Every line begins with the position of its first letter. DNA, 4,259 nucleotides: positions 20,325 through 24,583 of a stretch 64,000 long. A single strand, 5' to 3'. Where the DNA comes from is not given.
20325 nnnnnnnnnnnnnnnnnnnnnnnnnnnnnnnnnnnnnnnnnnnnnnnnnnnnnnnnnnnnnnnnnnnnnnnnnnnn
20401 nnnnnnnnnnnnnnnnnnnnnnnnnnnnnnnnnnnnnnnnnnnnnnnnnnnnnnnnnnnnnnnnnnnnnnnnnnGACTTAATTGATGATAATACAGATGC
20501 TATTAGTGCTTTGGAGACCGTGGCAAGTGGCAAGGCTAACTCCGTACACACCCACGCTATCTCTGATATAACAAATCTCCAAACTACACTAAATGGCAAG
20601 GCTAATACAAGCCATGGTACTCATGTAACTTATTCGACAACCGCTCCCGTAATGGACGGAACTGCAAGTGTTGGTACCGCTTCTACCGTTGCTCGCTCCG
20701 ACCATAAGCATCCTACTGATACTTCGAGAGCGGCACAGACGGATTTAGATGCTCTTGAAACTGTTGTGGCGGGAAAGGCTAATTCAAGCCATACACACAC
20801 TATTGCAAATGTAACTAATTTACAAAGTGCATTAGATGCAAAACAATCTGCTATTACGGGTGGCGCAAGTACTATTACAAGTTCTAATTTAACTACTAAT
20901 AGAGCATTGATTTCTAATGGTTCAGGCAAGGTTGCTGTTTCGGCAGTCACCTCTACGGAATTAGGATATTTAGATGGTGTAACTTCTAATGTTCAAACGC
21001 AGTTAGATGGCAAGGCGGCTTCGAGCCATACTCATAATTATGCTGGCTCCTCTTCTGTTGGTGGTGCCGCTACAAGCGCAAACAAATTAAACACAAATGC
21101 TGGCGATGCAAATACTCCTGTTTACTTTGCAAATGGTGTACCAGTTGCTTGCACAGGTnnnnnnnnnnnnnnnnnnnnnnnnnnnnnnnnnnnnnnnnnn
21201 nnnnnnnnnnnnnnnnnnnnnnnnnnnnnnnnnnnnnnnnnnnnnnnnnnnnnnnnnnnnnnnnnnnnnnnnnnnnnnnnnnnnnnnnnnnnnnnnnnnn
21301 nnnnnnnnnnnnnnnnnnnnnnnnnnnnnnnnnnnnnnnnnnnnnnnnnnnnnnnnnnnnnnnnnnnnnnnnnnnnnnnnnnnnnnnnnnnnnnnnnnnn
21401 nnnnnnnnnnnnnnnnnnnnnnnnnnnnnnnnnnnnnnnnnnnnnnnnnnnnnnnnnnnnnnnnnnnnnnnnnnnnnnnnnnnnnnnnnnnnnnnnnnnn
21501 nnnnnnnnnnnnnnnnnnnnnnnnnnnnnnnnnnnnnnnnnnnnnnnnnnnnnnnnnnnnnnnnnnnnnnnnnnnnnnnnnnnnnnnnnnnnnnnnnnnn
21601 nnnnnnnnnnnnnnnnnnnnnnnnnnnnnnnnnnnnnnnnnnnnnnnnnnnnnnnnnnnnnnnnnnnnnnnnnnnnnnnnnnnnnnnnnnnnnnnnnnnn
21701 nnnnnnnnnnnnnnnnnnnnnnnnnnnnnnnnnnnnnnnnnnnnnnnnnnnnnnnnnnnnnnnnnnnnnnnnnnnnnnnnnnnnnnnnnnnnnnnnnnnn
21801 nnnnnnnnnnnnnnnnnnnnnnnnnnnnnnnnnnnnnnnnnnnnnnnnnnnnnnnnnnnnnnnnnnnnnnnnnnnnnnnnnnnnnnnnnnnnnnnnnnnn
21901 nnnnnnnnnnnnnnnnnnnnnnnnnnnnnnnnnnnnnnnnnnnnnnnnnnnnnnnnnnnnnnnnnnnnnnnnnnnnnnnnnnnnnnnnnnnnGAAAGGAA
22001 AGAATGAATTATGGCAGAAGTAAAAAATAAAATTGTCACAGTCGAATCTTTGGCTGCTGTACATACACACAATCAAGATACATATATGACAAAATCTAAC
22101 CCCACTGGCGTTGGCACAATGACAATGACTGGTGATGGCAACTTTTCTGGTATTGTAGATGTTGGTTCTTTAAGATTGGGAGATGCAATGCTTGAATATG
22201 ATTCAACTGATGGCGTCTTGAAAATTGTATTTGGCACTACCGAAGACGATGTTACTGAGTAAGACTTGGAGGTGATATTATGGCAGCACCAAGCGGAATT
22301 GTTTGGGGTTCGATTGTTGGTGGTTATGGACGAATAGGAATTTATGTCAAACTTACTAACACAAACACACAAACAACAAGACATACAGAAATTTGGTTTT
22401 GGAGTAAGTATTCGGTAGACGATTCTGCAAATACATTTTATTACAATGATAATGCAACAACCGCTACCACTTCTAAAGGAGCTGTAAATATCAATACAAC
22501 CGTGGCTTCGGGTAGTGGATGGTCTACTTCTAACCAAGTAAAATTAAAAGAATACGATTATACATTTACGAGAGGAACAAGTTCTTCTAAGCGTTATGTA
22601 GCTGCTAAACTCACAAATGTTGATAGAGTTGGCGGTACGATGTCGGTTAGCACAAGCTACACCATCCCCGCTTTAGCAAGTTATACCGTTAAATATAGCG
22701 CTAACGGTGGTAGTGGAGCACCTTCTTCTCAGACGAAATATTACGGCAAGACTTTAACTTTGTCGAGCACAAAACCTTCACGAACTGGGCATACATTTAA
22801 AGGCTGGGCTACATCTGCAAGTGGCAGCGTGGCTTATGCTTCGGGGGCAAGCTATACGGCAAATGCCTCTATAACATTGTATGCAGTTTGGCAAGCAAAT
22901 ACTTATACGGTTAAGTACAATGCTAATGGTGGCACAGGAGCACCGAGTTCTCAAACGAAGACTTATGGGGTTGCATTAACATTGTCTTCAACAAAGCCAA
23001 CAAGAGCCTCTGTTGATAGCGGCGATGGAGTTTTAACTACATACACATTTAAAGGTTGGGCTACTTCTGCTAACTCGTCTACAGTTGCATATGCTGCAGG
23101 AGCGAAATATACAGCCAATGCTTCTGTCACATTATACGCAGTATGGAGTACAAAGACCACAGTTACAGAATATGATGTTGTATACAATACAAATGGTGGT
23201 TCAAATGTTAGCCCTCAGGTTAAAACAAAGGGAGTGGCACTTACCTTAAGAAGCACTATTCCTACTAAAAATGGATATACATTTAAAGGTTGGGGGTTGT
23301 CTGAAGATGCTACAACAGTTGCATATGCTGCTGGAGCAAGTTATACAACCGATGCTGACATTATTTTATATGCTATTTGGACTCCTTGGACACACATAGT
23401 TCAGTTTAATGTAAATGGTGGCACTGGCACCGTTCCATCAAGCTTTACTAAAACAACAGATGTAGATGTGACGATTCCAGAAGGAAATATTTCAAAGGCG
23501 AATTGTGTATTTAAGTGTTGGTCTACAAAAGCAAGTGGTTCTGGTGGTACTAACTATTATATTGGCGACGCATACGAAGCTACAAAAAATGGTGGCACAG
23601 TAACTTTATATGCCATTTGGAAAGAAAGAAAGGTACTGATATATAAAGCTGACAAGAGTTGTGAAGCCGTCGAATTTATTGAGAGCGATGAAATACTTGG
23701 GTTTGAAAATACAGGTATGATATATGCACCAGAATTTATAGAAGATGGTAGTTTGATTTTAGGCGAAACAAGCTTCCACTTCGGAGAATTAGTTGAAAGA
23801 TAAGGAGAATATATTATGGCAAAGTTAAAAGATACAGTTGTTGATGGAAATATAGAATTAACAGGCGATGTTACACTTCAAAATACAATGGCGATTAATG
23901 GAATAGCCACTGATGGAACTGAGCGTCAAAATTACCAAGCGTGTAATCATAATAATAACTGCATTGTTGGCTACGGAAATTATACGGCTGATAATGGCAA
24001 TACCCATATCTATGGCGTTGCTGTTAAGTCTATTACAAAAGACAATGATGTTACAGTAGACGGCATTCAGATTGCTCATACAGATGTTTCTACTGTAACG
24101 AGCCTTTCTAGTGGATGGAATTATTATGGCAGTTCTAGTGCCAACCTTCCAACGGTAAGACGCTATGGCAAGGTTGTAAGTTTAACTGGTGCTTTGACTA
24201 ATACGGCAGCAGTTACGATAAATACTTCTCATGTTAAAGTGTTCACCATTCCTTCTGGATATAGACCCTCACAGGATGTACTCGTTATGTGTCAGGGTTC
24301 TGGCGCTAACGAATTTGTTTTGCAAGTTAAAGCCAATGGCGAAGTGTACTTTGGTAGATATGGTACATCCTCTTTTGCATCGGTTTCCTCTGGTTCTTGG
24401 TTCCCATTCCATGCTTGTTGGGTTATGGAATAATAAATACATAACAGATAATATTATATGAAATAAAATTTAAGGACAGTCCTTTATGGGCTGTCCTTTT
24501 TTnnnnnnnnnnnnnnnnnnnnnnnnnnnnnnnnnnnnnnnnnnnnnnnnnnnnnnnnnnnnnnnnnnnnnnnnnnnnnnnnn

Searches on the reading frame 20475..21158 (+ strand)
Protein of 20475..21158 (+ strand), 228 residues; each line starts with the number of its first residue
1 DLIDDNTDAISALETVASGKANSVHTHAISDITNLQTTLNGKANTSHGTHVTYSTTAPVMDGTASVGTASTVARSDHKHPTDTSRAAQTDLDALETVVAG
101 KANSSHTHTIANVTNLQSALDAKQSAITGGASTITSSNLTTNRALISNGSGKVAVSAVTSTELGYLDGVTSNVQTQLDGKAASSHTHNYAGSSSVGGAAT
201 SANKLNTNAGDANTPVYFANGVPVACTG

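Call 15: search_solved_structures(query=window:20475-21158:+, max_evalue=10, show_alignments=5)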
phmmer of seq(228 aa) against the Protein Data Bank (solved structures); distinct sequences matched with E-value up to 10: 1.
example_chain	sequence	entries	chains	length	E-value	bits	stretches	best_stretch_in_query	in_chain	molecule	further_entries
9d93_La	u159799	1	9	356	6.5e-05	26.3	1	89-220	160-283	Tail collar fibers, gp4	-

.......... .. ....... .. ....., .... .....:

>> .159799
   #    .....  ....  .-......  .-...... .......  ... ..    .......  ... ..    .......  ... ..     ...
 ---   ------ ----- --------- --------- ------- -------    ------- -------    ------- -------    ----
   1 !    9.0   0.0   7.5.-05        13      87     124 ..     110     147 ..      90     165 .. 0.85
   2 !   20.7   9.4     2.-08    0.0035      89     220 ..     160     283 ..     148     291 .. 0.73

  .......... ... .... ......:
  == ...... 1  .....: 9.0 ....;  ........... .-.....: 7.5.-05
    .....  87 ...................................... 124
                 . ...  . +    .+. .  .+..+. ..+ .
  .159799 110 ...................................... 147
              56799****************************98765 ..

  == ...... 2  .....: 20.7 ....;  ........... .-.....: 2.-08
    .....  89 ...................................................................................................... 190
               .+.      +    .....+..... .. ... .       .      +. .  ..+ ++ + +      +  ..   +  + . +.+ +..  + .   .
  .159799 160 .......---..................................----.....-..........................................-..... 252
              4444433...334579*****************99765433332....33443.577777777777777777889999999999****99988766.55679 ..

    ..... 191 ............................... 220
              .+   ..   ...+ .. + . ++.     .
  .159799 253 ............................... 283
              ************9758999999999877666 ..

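Call 57: search_dna_similar(query=window:20484-21050:+, collection=phages, mode=protein, max_rows=40, rows=spread, max_evalue=0.001)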
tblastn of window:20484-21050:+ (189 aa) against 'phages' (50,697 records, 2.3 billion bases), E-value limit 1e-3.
Records with a match: 143; places in all: 150; records where one place covers at least 80% of the query: 3.
Best place of each record, by identity: 80-90% 27; 60-80% 8; <60% 108.
By first word of the organism name: Mycobacterium 102; Gordonia 11; Erwinia 5; Caudoviricetes 3; Bacillus 2; Arthrobacter 2; Bacteriophage 2; Pseudomonas 2; Vibrio 2; Stenotrophomonas 2; and 10 more.
By host as written in the record: Mycobacterium smegmatis mc2 155 62; Mycobacterium smegmatis mc#155 20; - 7; Gordonia rubripertincta NRRL B-16540 7; Mycobacterium smegmatius mc2 155 5; Erwinia amylovora 4; Mycobacterium smegmatis mc2155 3; Bacillus megaterium str. ATCC 43725 2; and 24 more.
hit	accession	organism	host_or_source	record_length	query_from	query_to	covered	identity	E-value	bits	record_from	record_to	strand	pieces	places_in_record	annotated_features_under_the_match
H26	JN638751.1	Bacillus phage G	Bacillus megaterium str. ATCC 43725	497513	20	187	89%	32.1%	7e-11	66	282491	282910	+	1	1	369: gp369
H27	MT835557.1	Bacteriophage sp.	human fecal samples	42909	9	125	62%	38.5%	5e-10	63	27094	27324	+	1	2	record has no annotation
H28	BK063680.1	Caudoviricetes sp. vir335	Methanomassiliicoccales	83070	115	179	34%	64.6%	8e-16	80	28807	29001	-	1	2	hypothetical protein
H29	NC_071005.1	Gordonia phage Chidiebere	Gordonia rubripertincta NRRL B-16540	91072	22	120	52%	41.6%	9e-9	60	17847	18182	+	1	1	29: tail protein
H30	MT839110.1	Bacteriophage sp.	human fecal samples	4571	10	120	59%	36.9%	7e-7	54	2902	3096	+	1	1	record has no annotation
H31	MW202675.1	Caudoviricetes sp.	Manatee Spring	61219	111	180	37%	57.1%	3e-12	70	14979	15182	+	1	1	prophage mumc02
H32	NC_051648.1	Mycobacterium phage Donkeykong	Mycobacterium smegmatis mc2 155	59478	93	187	50%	41.1%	1e-7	57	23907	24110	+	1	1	23: minor tail protein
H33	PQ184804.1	Mycobacterium phage DocMcStuffins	Mycobacterium smegmatis mc2 155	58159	97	184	47%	43.2%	9e-8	57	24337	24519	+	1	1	25: hypothetical protein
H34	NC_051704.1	Mycobacterium phage RitaG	Mycobacterium smegmatis mc2 155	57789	89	184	51%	39.4%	8e-7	54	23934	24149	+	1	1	minor tail protein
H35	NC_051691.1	Mycobacterium phage Nivrat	Mycobacterium smegmatis mc2 155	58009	93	184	49%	40.2%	1e-6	54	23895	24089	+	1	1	23: minor tail protein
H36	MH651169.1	Mycobacterium phage Burwell21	Mycobacterium smegmatis mc2 155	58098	93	184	49%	40.2%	1e-6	54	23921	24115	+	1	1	23: minor tail protein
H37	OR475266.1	Mycobacterium phage Martik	Mycobacterium smegmatis mc#155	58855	93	184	49%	40.2%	1e-6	54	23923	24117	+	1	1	23: hypothetical protein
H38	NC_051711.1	Mycobacterium phage Spoonbill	Mycobacterium smegmatis mc2 155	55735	93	184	49%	40.2%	1e-6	54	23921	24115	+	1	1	minor tail protein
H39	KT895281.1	Mycobacterium phage Cabrinians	Mycobacterium smegmatis mc2 155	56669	93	184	49%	40.2%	1e-6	54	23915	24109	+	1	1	minor tail protein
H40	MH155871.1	Mycobacterium phage Mattes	Mycobacterium smegmatis mc2 155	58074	93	184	49%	40.2%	1e-6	54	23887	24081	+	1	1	23: minor tail protein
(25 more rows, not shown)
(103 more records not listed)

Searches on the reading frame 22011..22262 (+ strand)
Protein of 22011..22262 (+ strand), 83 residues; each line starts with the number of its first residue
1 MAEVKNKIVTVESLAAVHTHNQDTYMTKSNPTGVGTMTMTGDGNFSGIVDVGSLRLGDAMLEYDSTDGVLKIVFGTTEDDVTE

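Call 4: search_protein_families(library=pfam, proteins=[window:22011-22262:+], max_evalue=0.01)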
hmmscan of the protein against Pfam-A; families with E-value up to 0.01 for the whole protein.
window:22011-22262:+ (83 aa): 0 families

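Call 5: search_protein_families(library=phrogs, proteins=[window:22011-22262:+], max_evalue=0.001)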
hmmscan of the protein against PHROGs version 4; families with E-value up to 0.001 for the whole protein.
window:22011-22262:+ (83 aa): 0 families

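Call 73: search_solved_structures(query=window:22011-22259:+, max_evalue=10)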
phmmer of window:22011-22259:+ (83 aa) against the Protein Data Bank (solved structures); distinct sequences matched with E-value up to 10: 2.
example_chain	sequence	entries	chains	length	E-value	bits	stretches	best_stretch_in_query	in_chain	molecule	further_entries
4lg9_A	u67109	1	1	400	0.52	14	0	17-39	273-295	F-box-like/WD repeat-containing protein TBL1XR1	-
5naf_A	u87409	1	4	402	0.54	13.9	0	17-39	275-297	F-box-like/WD repeat-containing protein TBL1XR1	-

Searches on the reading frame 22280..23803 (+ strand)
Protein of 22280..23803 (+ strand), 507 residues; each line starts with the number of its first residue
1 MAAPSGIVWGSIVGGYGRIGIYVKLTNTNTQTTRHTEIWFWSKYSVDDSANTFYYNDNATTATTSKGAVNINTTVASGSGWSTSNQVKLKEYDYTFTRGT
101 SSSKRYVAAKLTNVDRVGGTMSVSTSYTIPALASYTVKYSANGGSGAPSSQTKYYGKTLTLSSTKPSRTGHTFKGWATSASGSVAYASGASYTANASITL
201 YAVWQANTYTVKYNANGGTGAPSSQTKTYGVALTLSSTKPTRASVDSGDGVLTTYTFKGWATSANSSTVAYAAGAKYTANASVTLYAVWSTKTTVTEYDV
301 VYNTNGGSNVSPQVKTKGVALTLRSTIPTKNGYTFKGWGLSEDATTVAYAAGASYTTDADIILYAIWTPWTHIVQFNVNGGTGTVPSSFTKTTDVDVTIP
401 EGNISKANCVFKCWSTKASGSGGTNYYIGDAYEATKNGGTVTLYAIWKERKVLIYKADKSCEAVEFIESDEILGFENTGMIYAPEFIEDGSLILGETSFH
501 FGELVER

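Call 4: search_protein_families(library=pfam, proteins=[window:22280-23803:+], max_evalue=0.01)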
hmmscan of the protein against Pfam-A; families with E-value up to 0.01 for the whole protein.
window:22280-23803:+ (507 aa): 1 family
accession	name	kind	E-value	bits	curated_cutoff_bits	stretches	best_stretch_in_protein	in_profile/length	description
PF09479.16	Flg_new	-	1.5e-46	156.8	27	4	135-203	1-65/65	Listeria-Bacteroides repeat domain (List_Bact_rpt)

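Call 5: search_protein_families(library=phrogs, proteins=[window:22280-23803:+], max_evalue=0.001)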
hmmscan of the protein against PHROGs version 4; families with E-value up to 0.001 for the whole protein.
window:22280-23803:+ (507 aa): 1 family
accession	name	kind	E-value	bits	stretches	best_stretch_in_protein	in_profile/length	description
phrog_17345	-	tail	0.00086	20.2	0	175-225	40-90/102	minor tail protein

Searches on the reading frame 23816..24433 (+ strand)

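Call 4: search_protein_families(library=pfam, proteins=[window:23816-24433:+], max_evalue=0.01)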
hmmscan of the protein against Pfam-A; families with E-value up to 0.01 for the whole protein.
window:23816-24433:+ (205 aa): 0 families

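Call 5: search_protein_families(library=phrogs, proteins=[window:23816-24433:+], max_evalue=0.001)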
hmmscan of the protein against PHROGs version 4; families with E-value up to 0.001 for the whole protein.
window:23816-24433:+ (205 aa): 8 families
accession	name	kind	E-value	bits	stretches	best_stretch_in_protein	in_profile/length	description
phrog_7127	-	tail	5.4e-12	46.9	1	68-199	123-252/258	receptor binding tail protein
phrog_3285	-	tail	4.6e-08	33.3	1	45-178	355-461/491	minor tail protein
phrog_3971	-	unknown function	8.4e-08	32.6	1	93-195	211-310/331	-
phrog_3639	-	tail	1e-07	32.5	1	39-183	315-456/474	minor tail protein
phrog_9468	-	unknown function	4.1e-06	27.8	1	120-204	48-127/127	-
phrog_7911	-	tail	8.3e-06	25.1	1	41-164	276-374/915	tail protein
phrog_21602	-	head and packaging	0.00031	20.9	1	105-199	154-254/309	virion structural protein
phrog_6614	-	tail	0.0004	20.1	1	105-171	434-501/548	minor tail protein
